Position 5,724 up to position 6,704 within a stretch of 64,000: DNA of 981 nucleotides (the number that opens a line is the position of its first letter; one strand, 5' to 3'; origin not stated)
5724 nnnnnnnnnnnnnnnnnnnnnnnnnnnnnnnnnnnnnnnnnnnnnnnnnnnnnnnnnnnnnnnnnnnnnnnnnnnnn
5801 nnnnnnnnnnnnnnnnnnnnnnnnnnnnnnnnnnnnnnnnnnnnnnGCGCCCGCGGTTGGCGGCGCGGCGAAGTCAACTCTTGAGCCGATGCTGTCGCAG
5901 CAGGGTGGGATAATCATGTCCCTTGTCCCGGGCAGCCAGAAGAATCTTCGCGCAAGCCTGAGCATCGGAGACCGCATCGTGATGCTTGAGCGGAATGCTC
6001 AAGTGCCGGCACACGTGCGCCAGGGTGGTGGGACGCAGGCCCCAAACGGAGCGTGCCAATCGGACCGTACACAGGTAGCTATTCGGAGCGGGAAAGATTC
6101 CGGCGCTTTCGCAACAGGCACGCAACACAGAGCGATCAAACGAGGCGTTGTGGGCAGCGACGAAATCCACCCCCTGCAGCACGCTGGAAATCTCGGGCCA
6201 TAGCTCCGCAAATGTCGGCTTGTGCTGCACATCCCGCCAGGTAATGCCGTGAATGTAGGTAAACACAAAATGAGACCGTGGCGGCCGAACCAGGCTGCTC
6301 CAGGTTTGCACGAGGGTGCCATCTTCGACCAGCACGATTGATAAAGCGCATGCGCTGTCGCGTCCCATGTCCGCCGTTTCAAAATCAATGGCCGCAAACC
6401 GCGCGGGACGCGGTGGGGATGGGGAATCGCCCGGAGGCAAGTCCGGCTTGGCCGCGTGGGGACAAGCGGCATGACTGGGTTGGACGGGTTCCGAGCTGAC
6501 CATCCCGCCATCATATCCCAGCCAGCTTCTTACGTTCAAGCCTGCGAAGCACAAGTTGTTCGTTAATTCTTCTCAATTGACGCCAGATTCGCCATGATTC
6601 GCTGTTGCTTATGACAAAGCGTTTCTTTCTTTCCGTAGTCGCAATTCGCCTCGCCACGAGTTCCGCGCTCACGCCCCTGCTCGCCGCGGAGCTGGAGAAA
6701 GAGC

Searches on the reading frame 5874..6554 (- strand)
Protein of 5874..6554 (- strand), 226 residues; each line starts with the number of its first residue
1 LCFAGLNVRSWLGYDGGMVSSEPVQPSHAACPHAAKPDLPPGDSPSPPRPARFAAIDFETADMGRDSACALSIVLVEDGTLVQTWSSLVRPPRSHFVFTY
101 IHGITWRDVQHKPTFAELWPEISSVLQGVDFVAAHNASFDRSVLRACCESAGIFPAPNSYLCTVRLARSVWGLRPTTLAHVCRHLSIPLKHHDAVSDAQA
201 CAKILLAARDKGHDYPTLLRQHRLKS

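Call 32: search_protein_families(library=pfam, proteins=[window:5874-6554:-])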
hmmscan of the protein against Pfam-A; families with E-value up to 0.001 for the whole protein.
window:5874-6554:- (226 aa): 2 families
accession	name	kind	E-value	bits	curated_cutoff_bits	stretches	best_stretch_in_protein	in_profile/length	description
PF00929.31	RNase_T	-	2.1e-17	64.6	24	1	55-205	2-164/164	Exonuclease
PF16473.11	Rv2179c-like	-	2.3e-07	31.1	27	1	54-205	3-173/177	3'-5' exoribonuclease Rv2179c-like domain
